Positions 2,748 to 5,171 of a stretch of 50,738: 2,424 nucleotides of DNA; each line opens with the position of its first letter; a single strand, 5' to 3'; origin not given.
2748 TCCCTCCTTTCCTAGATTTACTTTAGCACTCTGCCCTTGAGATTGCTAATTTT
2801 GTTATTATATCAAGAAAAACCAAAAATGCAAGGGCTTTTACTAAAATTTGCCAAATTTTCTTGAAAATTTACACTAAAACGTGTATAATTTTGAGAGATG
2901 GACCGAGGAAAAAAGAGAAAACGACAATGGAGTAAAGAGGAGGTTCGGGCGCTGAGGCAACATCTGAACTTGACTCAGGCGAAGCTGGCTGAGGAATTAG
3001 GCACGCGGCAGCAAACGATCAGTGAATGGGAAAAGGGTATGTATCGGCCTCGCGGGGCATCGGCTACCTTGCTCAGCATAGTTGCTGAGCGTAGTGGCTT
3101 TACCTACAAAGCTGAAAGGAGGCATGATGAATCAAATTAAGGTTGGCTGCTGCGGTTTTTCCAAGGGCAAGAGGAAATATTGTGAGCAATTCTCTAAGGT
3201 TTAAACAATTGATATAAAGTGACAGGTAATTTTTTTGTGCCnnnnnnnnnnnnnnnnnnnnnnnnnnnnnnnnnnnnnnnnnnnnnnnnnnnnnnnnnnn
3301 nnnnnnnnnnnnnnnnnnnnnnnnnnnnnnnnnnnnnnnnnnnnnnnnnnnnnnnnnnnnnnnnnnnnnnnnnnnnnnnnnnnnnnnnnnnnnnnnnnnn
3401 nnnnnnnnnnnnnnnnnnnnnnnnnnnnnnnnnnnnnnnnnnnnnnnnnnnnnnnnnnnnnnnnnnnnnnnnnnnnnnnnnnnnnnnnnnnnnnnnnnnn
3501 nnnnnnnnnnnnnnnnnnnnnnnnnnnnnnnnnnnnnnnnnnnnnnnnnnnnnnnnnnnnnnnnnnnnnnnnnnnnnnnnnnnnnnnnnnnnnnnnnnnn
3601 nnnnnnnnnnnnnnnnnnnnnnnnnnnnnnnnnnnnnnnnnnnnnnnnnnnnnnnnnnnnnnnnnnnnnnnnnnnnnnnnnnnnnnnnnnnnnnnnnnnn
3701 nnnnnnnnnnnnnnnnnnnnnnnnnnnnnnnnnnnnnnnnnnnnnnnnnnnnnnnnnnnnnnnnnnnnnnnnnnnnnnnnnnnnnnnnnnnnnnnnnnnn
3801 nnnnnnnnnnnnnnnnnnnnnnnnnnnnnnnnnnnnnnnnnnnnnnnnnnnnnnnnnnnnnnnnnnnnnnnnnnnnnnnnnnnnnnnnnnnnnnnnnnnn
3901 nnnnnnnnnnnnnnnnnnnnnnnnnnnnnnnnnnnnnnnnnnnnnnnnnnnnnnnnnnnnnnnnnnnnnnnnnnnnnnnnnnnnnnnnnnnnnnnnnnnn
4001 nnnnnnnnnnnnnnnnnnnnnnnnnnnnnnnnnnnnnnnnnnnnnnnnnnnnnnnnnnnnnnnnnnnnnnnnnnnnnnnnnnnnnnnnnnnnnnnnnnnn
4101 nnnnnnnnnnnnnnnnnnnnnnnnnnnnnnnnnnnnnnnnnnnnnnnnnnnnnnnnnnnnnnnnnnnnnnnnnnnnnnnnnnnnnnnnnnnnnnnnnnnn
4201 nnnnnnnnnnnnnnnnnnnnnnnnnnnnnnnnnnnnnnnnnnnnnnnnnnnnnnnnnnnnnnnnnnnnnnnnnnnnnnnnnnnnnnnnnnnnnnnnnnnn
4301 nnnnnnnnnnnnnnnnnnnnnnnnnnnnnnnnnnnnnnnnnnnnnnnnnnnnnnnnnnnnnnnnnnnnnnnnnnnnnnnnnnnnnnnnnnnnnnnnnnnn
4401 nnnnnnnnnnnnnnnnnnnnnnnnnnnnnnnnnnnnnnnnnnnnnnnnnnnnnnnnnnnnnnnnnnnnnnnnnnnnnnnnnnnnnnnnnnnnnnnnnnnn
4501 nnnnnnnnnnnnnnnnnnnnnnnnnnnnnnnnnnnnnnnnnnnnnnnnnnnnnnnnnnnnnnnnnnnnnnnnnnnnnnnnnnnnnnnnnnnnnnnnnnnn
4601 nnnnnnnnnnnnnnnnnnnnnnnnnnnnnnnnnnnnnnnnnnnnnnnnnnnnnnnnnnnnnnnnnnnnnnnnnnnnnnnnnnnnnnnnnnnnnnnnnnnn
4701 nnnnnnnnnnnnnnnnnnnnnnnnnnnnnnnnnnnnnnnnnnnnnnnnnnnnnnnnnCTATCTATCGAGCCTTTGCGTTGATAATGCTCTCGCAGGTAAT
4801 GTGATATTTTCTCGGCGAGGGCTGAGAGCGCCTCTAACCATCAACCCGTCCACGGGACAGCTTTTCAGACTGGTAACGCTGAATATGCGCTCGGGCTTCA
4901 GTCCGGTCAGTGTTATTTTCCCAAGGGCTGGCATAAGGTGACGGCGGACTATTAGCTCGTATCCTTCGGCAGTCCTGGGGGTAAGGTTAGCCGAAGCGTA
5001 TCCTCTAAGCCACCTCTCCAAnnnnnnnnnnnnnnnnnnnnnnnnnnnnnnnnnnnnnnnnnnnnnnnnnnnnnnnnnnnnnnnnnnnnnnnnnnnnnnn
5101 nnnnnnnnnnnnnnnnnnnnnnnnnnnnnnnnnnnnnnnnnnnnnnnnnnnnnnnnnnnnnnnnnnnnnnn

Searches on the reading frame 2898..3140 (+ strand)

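Call 7: search_protein_families(library=pfam, proteins=[window:2898-3140:+], max_evalue=0.01)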
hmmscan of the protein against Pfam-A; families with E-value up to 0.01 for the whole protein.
window:2898-3140:+ (80 aa): 6 families
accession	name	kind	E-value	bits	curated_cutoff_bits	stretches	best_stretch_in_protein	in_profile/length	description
PF01381.28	HTH_3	-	7.9e-12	45.5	23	1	16-59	1-44/55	Helix-turn-helix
PF12844.13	HTH_19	-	3.9e-08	33.5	30.2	1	16-51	4-39/64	Helix-turn-helix domain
PF13560.12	HTH_31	-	1.3e-06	29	27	1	15-52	5-43/64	Helix-turn-helix domain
PF15731.11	MqsA_antitoxin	-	0.00017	22.1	30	1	12-63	70-121/131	Antitoxin component of bacterial toxin-antitoxin system, MqsA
PF13545.12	HTH_Crp_2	-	0.0058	17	27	1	20-42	18-40/70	Crp-like helix-turn-helix domain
PF13744.12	HTH_37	-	0.0074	16.5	27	1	15-48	22-55/80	Helix-turn-helix domain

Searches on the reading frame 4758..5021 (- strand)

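Call 7: search_protein_families(library=pfam, proteins=[window:4758-5021:-], max_evalue=0.01)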
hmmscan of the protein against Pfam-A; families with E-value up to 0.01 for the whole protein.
window:4758-5021:- (87 aa): 1 family
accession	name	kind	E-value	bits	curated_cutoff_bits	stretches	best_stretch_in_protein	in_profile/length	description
PF14659.12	Phage_int_SAM_3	-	1.7e-07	31.8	22.6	1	1-45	6-49/58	Phage integrase, N-terminal SAM-like domain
